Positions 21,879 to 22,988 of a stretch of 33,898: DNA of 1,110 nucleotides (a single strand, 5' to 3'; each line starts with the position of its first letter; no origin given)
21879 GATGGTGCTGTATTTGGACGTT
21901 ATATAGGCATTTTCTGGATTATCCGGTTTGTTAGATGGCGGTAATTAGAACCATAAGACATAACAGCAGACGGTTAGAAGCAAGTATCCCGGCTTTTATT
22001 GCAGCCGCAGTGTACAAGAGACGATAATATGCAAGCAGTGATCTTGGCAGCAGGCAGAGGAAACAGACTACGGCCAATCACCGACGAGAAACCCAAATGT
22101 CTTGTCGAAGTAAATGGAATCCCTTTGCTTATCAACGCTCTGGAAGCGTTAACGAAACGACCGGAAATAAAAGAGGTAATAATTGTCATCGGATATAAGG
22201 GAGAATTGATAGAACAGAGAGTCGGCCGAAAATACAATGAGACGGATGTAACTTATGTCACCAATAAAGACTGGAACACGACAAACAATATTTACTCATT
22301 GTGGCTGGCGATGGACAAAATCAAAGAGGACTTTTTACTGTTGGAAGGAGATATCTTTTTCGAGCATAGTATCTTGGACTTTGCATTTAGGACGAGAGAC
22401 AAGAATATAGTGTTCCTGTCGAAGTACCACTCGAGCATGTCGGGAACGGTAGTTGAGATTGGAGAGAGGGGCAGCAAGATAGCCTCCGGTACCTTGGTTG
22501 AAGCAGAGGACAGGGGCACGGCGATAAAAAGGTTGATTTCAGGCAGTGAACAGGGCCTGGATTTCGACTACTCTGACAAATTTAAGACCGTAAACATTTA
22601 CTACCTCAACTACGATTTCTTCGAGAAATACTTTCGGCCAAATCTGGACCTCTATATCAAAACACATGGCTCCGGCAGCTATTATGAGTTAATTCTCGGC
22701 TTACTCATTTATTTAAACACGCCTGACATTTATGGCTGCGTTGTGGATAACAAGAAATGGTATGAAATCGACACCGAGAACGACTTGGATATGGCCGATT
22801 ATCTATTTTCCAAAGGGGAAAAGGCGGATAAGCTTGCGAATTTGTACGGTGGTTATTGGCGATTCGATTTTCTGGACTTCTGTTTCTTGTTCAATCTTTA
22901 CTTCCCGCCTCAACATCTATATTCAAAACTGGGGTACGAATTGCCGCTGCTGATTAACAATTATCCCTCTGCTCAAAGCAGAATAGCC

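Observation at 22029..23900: LicC-like cytidylyltransferase fused to a CobD-like PLP enzyme: a candidate single-protein route to a CDP-activated amino-alcohol phosphate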

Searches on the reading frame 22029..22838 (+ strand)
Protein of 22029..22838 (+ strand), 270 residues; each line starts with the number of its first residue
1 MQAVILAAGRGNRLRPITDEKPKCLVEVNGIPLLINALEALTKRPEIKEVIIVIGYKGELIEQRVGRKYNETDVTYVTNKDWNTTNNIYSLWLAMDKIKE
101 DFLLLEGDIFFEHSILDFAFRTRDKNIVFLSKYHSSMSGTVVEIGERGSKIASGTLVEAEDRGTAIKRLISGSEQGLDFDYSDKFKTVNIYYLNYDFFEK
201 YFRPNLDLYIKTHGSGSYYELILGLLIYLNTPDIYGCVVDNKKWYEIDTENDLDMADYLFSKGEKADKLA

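Call 42: search_solved_structures(query=window:22029-22838:+, max_evalue=0.0001, show_alignments=3)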
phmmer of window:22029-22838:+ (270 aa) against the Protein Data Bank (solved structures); distinct sequences matched with E-value up to 0.0001: 19.
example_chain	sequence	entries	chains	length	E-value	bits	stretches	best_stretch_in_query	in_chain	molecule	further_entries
1jyk_A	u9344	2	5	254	5.1e-14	55.5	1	2-113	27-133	CTP:phosphocholine Cytidylyltransferase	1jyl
6pd1_A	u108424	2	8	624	1.5e-09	40.8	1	2-143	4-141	Nucleotidyl transferase/aminotransferase, class V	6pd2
8hhd_A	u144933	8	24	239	1.2e-08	37.9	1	1-117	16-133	Nucleotidyl transferase | N-acetylmuramate alpha-1-phosphate uridylyltransferase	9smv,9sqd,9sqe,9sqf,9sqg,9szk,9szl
7whr_B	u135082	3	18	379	2.5e-08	36.8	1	1-118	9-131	Nucleotidyl transferase family protein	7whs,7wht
4y7t_A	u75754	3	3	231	4.2e-08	36.1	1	1-114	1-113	Nucleotidyl transferase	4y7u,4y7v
5z09_A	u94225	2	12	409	2.1e-07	33.8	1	1-114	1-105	Dual sugar-1-phosphate nucleotidylyltransferase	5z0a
8yre_D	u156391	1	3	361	3e-07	33.3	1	1-117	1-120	Mannose-1-phosphate guanylyltransferase 1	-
7x8j_A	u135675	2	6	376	3.2e-07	33.2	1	1-117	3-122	Mannose-1-phosphate guanylyltransferase 1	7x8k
2ggo_A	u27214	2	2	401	3.9e-07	32.9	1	1-114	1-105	401aa long hypothetical glucose-1-phosphate thymidylyltransferase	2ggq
7d72_K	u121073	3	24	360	6.4e-07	32.2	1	1-121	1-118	Mannose-1-phosphate guanyltransferase beta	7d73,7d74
1tzf_A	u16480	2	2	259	1.4e-06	31.1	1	2-76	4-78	Glucose-1-phosphate cytidylyltransferase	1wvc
2xme_A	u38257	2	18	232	3.8e-06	29.7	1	1-121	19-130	CTP-INOSITOL-1-PHOSPHATE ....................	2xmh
4jd0_A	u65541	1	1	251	5.2e-06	29.2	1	2-126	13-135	Nucleotidyl transferase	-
6jq8_A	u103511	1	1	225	8.3e-06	28.6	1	3-123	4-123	Putative 6-deoxy-D-mannoheptose pathway protein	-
5xhw_A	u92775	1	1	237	1.3e-05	27.9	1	3-123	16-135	Putative 6-deoxy-D-mannoheptose pathway protein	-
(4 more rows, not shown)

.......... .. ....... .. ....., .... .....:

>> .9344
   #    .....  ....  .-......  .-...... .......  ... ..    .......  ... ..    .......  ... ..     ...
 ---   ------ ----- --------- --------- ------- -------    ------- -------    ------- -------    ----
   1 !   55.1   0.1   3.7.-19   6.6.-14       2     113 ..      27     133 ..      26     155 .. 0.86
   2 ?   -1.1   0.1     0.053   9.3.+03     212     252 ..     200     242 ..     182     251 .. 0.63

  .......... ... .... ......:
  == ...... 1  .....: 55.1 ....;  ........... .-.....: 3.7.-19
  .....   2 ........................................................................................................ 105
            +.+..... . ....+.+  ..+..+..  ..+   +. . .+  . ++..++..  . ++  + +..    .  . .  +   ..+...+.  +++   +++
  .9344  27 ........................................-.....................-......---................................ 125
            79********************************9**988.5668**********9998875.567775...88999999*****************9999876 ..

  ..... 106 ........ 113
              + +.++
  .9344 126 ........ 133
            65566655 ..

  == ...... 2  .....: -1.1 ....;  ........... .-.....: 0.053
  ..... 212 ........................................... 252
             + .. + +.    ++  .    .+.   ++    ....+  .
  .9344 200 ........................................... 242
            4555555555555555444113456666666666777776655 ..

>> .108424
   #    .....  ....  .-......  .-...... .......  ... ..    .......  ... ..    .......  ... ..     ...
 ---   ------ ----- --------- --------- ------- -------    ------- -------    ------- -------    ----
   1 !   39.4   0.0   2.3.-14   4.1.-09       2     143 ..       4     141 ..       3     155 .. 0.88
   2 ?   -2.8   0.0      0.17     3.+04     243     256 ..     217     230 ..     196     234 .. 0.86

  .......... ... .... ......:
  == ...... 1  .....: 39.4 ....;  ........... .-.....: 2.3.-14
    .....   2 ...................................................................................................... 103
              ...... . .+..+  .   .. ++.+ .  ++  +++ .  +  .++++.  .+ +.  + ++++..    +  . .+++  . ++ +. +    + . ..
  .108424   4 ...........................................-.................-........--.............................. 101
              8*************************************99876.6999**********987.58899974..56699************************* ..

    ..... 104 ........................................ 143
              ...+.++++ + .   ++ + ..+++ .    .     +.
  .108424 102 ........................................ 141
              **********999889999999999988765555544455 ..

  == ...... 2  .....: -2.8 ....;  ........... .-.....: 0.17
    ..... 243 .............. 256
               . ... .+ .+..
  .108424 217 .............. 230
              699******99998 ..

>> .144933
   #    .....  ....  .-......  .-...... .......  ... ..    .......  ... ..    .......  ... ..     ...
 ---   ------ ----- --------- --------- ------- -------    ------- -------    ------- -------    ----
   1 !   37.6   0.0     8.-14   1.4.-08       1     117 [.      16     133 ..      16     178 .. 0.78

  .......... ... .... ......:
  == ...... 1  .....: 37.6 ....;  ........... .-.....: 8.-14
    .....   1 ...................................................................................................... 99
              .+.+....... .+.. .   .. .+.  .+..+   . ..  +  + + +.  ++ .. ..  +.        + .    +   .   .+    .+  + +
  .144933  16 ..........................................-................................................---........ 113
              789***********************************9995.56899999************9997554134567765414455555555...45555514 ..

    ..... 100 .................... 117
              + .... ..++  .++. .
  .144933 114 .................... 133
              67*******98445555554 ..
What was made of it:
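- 22029..22838 (+): N-terminal nucleotidyltransferase domain (aa 1-270). Key residues: G9xG11xR13, K23, T85-N86-N87, E106/D108 (LEGD), E220, W244/E246/D248. PDB sequence search: LicC 1jyk 5e-14, PntC 6pd1 1.5e-9 (call 42).
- On LicC/PntC-type phospho-alcohol (phosphonate) cytidylyltransferases: Sequence: LicC 5.1e-14, PntC 1.5e-9, MurU 1.2e-8 (call 42). E106 aligns with Glu104 (LEGD versus LESD; call 42).
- Closest known: LicC, CTP:phosphocholine cytidylyltransferase. Same: It is the best sequence match for the N-domain (call 42).
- The C-terminal 'WYEID..DL' motif matches LicC 'YEID' and PntC 'WREID' (call 42).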

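Call 62: predict_structure(alignment_id=A2)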
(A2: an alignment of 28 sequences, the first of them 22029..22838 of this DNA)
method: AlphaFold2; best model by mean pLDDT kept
length: 270 residues; sequences in the alignment: 28
mean_pLDDT: 88.6   pTM: 0.89
mean pLDDT of the five models: 88.6, 88.3, 86.5, 85.8, 85.6
residues with pLDDT >= 90: 181; 70-90: 61; 50-70: 16; < 50: 12
segments of 3 or more residues with pLDDT < 50: 153-162
pLDDT, mean of each block of 10 residues (from residue 1): 97 95 97 98 96 98 98 98 95 98 97 91 87 84 70 45 72 88 91 95 96 91 88 82 92 92 61
secondary structure, 60 per line:
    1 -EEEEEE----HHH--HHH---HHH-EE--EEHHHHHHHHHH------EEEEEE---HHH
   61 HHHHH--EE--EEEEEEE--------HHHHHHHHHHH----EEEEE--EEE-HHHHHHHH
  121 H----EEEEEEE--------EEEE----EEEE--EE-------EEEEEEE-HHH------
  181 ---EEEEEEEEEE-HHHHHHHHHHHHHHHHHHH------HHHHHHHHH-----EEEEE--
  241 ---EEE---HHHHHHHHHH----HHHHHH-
elements in order: E2-7 H33-42 E49-54 H58-65 E72-78 H87-97 E102-106 E109-111 H113-121 E126-132 E141-144 E149-152 E164-170 E184-193 H195-213 H220-228 E234-238 E244-246 H250-259 H264-269
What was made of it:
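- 22029..22838 (+): AF2 model pLDDT 88.6 (call 62).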

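Call 65: fold_search(model_id=the predicted structure, library=pdb)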
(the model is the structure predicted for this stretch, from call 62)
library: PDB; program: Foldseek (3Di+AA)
matches with E <= 10: 1171; with E <= 0.001: 587
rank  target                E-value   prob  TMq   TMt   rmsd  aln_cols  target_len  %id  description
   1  6pd2_C                1.2e-16  1.00  0.75  0.34   3.1       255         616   22  PntC-AEPT: fusion protein of phosphonate-specific cytidylyltransferase and 2-aminoethylphosphonate (AEP) transaminase  (released 2019-08-07)
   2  6pd2_D                1.5e-15  1.00  0.72  0.33   3.3       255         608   20  PntC-AEPT: fusion protein of phosphonate-specific cytidylyltransferase and 2-aminoethylphosphonate (AEP) transaminase  (released 2019-08-07)
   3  6pd2_A                1.9e-15  1.00  0.75  0.34   3.1       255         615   22  PntC-AEPT: fusion protein of phosphonate-specific cytidylyltransferase and 2-aminoethylphosphonate (AEP) transaminase  (released 2019-08-07)
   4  6pd1_D                3.5e-15  1.00  0.72  0.33   2.9       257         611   21  PntC-AEPT: fusion protein of phosphonate-specific cytidylyltransferase and 2-aminoethylphosphonate (AEP) transaminase  (released 2019-08-07)
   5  6pd1_B                4.5e-15  1.00  0.73  0.34   3.1       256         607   21  PntC-AEPT: fusion protein of phosphonate-specific cytidylyltransferase and 2-aminoethylphosphonate (AEP) transaminase  (released 2019-08-07)
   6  4jd0                  9.5e-15  1.00  0.66  0.72   4.2       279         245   21  Structure of the inositol-1-phosphate CTP transferase from T. maritima. (released 2013-09-18)
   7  7d72_E                2.1e-14  1.00  0.68  0.52   3.4       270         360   20  Cryo-EM structures of human GMPPA/GMPPB complex bound to GDP-Mannose (released 2021-05-05)
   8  7x8j_A                2.2e-14  1.00  0.64  0.50   4.1       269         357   23  Arabidopsis GDP-D-mannose pyrophosphorylase (VTC1) structure (unliganded) (released 2022-05-18)
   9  6pd1_C                2.4e-14  1.00  0.73  0.33   3.0       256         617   20  PntC-AEPT: fusion protein of phosphonate-specific cytidylyltransferase and 2-aminoethylphosphonate (AEP) transaminase  (released 2019-08-07)
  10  6pd1_A                2.5e-14  1.00  0.73  0.33   3.1       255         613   20  PntC-AEPT: fusion protein of phosphonate-specific cytidylyltransferase and 2-aminoethylphosphonate (AEP) transaminase  (released 2019-08-07)
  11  1jyk                  3.2e-14  1.00  0.71  0.83   3.6       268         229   21  Catalytic Mechanism of CTP:phosphocholine Cytidylyltransferase from Streptococcus pneumoniae (LicC) (released 2002-02-22)
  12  4y7v                  5.3e-14  1.00  0.67  0.82   3.7       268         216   19  Structural analysis of MurU (released 2015-03-18)
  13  1jyl_A                5.6e-14  1.00  0.70  0.81   3.5       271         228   21  Catalytic Mechanism of CTP:phosphocholine Cytidylyltransferase from Streptococcus pneumoniae (LicC) (released 2002-02-22)
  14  6mnu_A                7.6e-14  1.00  0.70  0.65   5.9       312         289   14  Crystal structure of Yersinia pestis UDP-glucose pyrophosphorylase (released 2019-09-11)
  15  7x8k_B                8.1e-14  1.00  0.65  0.49   3.7       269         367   22  Arabidopsis GDP-D-mannose pyrophosphorylase (VTC1) structure (product-bound) (released 2022-05-18)
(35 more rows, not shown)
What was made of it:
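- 22029..22838 (+): Foldseek top hit PntC-AEPT 6pd2, E 1.2e-16, TMq 0.75 (call 65).
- On LicC/PntC-type phospho-alcohol (phosphonate) cytidylyltransferases: Fold: ranks 1-5 are PntC-AEPT (E 1.2e-16), with GMPPB and MurU at about 1e-14 (call 65).
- Closest known: PntC-AEPT fusion. Same: It is the best fold match for the N-domain (call 65).
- LicC is the best sequence hit (call 42) and PntC-AEPT takes the top five fold hits (call 65). Sugar-1-P enzymes follow closely in the fold search (call 65). Across the whole domain, the best sequence hit is LicC and the best fold hit is PntC (calls 42, 65).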
